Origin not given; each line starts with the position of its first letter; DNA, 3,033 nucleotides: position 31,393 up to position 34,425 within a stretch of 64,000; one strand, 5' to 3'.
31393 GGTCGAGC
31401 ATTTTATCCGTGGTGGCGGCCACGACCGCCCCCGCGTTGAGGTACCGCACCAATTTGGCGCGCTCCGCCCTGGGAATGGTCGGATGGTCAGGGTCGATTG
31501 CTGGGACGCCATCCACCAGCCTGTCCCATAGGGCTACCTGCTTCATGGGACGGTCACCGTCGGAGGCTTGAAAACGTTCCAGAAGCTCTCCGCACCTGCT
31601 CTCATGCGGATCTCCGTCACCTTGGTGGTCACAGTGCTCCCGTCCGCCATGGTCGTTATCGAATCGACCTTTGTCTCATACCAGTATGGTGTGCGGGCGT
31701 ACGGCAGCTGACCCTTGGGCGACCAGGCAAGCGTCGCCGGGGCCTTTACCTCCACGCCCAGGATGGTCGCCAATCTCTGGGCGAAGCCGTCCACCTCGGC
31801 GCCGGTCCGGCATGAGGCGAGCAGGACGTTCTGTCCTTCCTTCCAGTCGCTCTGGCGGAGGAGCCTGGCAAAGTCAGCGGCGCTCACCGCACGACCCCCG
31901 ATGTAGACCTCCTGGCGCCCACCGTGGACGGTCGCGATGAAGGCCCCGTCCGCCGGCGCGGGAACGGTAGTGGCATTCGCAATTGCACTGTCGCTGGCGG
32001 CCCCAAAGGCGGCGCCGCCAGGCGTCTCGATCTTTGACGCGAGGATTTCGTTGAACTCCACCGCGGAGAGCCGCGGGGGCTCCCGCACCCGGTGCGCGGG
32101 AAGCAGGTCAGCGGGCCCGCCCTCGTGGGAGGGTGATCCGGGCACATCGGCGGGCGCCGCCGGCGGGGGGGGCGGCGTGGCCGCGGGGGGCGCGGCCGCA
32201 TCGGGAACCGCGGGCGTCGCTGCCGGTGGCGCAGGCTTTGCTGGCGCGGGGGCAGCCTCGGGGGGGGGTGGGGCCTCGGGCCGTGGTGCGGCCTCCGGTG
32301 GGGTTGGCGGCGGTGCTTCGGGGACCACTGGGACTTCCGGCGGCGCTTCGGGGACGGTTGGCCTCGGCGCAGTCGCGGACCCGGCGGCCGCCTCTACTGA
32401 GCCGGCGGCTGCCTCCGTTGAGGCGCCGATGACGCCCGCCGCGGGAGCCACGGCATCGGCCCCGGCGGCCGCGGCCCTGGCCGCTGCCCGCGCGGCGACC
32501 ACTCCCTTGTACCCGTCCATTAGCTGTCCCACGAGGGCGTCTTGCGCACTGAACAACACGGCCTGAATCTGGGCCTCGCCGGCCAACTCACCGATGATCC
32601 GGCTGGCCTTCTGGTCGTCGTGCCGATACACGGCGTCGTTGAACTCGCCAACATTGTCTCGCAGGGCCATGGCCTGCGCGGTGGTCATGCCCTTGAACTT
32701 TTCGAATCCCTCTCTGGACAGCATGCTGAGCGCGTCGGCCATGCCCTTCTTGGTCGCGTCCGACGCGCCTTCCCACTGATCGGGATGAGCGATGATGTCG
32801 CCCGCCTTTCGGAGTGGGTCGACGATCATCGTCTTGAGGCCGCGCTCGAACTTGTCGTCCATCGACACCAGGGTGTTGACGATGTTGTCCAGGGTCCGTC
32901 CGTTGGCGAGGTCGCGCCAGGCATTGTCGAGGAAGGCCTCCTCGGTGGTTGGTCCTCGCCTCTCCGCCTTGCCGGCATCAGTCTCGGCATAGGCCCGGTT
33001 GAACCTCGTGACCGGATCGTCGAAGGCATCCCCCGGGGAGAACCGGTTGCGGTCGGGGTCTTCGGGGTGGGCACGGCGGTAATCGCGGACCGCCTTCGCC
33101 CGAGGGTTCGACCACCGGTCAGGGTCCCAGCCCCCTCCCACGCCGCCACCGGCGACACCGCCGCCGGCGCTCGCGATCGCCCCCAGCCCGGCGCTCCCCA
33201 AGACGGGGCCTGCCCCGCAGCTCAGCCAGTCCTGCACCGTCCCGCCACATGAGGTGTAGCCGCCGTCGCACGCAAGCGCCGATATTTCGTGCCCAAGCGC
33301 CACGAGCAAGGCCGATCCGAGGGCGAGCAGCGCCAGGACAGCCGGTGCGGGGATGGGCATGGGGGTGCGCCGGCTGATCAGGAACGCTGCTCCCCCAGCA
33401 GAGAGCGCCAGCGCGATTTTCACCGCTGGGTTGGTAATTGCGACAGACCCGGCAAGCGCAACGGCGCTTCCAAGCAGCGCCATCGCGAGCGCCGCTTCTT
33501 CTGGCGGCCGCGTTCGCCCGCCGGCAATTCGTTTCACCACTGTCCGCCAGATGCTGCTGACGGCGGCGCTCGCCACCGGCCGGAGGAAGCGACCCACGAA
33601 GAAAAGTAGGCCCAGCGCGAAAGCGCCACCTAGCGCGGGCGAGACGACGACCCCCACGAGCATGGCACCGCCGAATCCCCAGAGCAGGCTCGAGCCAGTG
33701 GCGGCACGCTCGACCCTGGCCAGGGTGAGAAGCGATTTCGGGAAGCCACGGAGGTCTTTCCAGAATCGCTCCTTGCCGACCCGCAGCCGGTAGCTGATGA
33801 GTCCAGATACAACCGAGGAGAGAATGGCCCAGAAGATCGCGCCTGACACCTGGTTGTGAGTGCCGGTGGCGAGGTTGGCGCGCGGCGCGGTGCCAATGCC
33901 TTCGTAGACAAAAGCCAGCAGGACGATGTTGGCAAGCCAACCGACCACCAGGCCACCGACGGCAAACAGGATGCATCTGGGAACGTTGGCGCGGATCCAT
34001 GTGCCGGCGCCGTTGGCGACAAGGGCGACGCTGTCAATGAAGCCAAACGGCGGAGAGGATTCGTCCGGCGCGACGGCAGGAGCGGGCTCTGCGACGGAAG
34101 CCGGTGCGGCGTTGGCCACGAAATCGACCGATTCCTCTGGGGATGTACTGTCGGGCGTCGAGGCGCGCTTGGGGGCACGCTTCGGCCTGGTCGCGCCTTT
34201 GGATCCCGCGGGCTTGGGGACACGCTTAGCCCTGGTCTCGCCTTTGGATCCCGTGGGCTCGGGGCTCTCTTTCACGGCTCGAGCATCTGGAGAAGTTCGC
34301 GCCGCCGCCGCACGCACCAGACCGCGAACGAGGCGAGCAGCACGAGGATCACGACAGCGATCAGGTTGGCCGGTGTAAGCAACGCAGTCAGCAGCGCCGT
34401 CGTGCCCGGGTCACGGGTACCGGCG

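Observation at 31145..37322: Translationally coupled three-gene module resembling a membrane-tethered polymorphic toxin with an immunity gene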

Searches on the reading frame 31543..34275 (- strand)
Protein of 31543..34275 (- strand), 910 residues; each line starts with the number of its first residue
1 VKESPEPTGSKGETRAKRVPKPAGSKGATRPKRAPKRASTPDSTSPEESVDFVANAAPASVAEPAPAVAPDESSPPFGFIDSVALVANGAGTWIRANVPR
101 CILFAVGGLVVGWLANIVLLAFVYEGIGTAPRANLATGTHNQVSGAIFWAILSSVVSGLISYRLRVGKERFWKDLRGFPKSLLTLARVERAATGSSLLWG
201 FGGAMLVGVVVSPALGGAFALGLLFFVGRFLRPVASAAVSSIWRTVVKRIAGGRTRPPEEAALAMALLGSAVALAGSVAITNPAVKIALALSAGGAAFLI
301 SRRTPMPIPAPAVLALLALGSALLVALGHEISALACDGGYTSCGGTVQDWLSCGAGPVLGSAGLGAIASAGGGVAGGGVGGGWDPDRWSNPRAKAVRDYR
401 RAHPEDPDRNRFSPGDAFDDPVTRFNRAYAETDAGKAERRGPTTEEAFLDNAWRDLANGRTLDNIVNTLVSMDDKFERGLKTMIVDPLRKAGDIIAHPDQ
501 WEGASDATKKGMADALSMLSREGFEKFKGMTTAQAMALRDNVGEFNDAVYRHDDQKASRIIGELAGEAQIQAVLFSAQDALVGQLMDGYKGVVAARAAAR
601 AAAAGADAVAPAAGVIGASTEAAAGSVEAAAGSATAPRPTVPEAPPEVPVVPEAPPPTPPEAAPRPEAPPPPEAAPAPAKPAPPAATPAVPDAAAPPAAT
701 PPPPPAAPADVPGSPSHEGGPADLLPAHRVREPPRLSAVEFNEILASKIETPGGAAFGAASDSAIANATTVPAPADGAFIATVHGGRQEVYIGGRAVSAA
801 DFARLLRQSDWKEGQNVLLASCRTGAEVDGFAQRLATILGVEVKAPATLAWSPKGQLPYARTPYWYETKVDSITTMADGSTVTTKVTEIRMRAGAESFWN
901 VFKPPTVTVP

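Call 3: search_protein_families(library=pfam, proteins=[window:31543-34275:-], max_evalue=1)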
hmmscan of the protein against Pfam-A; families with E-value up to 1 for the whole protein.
window:31543-34275:- (910 aa): 0 families

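Call 4: search_protein_families(library=ncbifam, proteins=[window:31543-34275:-], max_evalue=1)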
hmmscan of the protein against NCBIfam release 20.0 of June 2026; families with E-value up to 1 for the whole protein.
window:31543-34275:- (910 aa): 0 families
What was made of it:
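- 33112..34005 (-): B residues 91-388: conserved polytopic membrane module. It holds 7 predicted TM segments, an invariant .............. cytoplasmic loop, the extracytoplasmic DGG..CG...C loop (residues 331-356, about 33208-33285) and a Gly-rich hydrophobic segment (residues 357-383) that could be TM8. No Pfam or NCBIfam hit (calls 3, 4).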

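Call 5: search_solved_structures(query=window:31543-34275:-, max_evalue=10, show_alignments=2)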
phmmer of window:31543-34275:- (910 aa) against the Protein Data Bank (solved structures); distinct sequences matched with E-value up to 10: 5.
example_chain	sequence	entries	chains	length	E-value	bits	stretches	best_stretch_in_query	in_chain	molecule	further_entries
4rco_A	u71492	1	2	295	2.2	9.6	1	652-729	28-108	Putative uncharacterized protein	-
7qga_A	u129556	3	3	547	2.3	9.5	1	362-392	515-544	5'-nucleotidase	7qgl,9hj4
9hjg_A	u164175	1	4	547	2.3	9.5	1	362-392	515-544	5'-nucleotidase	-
9o17_AC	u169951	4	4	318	4.5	8.6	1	562-703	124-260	Small ribosomal subunit protein uS3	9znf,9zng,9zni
7uol_D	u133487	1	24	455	8.6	7.6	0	608-709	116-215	Dihydrolipoyllysine-residue succinyltransferase component of 2-oxoglutarate dehydrogenase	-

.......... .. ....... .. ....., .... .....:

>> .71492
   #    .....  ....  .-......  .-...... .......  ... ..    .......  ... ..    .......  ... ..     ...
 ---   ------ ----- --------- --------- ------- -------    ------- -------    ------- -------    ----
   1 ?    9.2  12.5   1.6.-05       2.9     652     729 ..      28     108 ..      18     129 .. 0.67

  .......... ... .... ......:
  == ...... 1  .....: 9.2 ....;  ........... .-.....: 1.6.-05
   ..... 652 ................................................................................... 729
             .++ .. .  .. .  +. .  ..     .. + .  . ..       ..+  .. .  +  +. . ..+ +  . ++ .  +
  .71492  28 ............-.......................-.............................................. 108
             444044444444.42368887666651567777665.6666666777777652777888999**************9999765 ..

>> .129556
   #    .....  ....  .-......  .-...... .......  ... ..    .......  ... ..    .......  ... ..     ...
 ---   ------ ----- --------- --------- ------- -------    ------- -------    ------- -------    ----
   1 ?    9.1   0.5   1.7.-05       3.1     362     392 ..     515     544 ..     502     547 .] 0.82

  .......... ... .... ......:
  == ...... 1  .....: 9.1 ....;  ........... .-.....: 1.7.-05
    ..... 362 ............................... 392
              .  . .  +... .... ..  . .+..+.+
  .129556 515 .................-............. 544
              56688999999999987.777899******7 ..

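Call 8: find_homologous_proteins(query=window:31543-34275:-)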
Query window:31543-34275:- (910 aa): 3 proteins with E <= 0.001 among 8000 candidates.
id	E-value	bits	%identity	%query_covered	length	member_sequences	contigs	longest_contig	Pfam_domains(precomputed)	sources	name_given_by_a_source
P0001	8.5e-85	304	45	40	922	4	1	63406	-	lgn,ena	-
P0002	2.6e-83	299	38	48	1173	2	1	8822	PF03496.21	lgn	-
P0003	1.7e-42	164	38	31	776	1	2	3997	PF00454.34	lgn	-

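Call 12: find_encoding_contigs(protein=P0001, flank=10000, max_places=4)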
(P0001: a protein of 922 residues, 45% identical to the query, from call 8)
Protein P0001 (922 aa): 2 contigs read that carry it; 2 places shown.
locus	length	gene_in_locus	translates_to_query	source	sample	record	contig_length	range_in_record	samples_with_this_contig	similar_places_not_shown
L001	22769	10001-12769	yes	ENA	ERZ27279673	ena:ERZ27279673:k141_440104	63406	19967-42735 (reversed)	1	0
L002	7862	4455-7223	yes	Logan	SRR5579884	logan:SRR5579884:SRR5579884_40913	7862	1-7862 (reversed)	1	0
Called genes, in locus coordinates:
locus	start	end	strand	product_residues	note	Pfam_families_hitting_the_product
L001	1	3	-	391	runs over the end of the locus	PF00672:HAMP, PF00512:HisKA, PF02518:HATPase_c, PF13581:HATPase_c_2 (weak)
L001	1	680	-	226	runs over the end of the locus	PF00072:Response_reg, PF00486:Trans_reg_C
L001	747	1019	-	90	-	-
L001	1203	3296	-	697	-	-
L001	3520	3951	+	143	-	-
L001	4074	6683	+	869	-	PF01326:PPDK_N, PF27448:Rph_4th, PF00391:PEP-utilizers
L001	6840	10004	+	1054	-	PF13620:CarboxypepD_reg (faint), PF02369:Big_1 (faint), PF25020:TTR_TEN1-4 (faint), PF13715:CarbopepD_reg_2 (faint)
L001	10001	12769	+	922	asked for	-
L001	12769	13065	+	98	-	-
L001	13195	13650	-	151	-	-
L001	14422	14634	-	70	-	-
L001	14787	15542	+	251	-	-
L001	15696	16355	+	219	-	-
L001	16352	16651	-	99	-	-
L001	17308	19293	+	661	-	PF01381:HTH_3, PF13560:HTH_31, PF12161:HsdM_N, PF02384:N6_Mtase, PF20473:MmeI_Mtase (faint)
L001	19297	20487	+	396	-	PF01420:Methylase_S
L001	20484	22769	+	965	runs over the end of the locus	PF04313:HSDR_N, PF04851:ResIII, PF18766:SWI2_SNF2, PF22679:T1R_D3-like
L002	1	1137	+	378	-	?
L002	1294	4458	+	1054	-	PF13620:CarboxypepD_reg (faint), PF02369:Big_1 (faint), PF25020:TTR_TEN1-4 (faint), PF13715:CarbopepD_reg_2 (faint)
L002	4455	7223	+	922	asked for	-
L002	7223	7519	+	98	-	-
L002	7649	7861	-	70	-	?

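Call 13: find_encoding_contigs(protein=P0002, flank=10000, max_places=4)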
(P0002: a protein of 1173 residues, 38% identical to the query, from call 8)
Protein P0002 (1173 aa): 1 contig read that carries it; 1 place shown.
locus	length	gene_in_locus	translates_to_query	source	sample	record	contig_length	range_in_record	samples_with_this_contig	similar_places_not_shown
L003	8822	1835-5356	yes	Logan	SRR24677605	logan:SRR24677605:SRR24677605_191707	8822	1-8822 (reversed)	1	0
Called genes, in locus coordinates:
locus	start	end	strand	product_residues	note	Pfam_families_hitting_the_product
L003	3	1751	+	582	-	?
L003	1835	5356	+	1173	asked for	PF03496:ADPrib_exo_Tox (weak)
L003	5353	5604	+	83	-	-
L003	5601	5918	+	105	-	-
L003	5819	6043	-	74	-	-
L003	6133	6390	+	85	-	-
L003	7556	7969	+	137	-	PF02518:HATPase_c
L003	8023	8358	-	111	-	-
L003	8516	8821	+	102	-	?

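Call 14: find_encoding_contigs(protein=P0003, flank=10000, max_places=4)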
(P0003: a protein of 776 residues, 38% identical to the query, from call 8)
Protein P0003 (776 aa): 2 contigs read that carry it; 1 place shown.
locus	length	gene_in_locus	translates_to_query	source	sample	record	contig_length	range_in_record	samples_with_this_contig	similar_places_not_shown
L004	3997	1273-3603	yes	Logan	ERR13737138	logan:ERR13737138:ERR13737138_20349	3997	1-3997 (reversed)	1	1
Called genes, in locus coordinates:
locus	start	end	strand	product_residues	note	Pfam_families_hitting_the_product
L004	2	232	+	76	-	?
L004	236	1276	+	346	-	-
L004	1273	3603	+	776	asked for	PF00454:PI3_PI4_kinase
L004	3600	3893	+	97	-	-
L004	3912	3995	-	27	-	?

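Call 18: search_protein_families(library=pfam, proteins=[P0001, P0002, P0003, L001:12769-13065:+, L003:5353-5604:+, L003:5601-5918:+, L004:3600-3893:+, L004:236-1276:+], max_evalue=1)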
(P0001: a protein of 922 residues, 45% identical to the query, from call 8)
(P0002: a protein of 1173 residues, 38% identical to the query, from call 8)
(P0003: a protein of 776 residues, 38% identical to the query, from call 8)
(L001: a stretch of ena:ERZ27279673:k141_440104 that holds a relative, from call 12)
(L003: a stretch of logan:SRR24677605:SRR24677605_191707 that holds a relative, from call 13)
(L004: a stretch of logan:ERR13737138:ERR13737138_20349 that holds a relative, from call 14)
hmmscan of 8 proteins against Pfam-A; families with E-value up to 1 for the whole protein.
P0001 (922 aa): 1 family
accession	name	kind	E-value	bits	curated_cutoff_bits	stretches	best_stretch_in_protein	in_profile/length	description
PF00454.33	PI3_PI4_kinase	-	0.011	16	27.1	1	708-749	135-177/241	Phosphatidylinositol 3- and 4-kinase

P0002 (1173 aa): 4 families
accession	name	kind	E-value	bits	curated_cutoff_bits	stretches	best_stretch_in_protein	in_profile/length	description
PF03496.20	ADPrib_exo_Tox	-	6.4e-07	29.3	23.4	1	1016-1157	17-176/196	ADP-ribosyltransferase exoenzyme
PF00454.33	PI3_PI4_kinase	-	0.00056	20.3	27.1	1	672-719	128-175/241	Phosphatidylinositol 3- and 4-kinase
PF24578.1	CSPP1_C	-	0.088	12.9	27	1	541-565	16-44/55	Centrosome and spindle pole-associated protein 1, C-terminal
PF18102.6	DTC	-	0.25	11.9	25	1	1079-1151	16-86/133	Deltex C-terminal domain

P0003 (776 aa): 2 families
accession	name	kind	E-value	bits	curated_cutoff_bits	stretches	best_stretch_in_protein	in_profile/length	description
PF00454.33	PI3_PI4_kinase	-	8.1e-09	36.2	27.1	1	637-683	128-174/241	Phosphatidylinositol 3- and 4-kinase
PF06702.18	Fam20C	-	0.39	10.8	26.8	1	621-682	64-132/218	Golgi casein kinase, C-terminal, Fam20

L001:12769-13065:+ (98 aa): 0 families

L003:5353-5604:+ (83 aa): 0 families

L003:5601-5918:+ (105 aa): 0 families

L004:3600-3893:+ (97 aa): 0 families

L004:236-1276:+ (346 aa): 0 families

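Call 92: search_protein_families(library=padloc, proteins=[window:31543-34275:-, L004:236-1276:+, L001:12769-13065:+], max_evalue=0.1)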
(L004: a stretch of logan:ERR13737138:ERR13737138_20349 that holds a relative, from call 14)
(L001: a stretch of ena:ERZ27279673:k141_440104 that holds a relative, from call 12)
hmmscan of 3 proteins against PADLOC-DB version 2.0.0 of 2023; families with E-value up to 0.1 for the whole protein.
window:31543-34275:- (910 aa): 0 families

L004:236-1276:+ (346 aa): 0 families

L001:12769-13065:+ (98 aa): 0 families
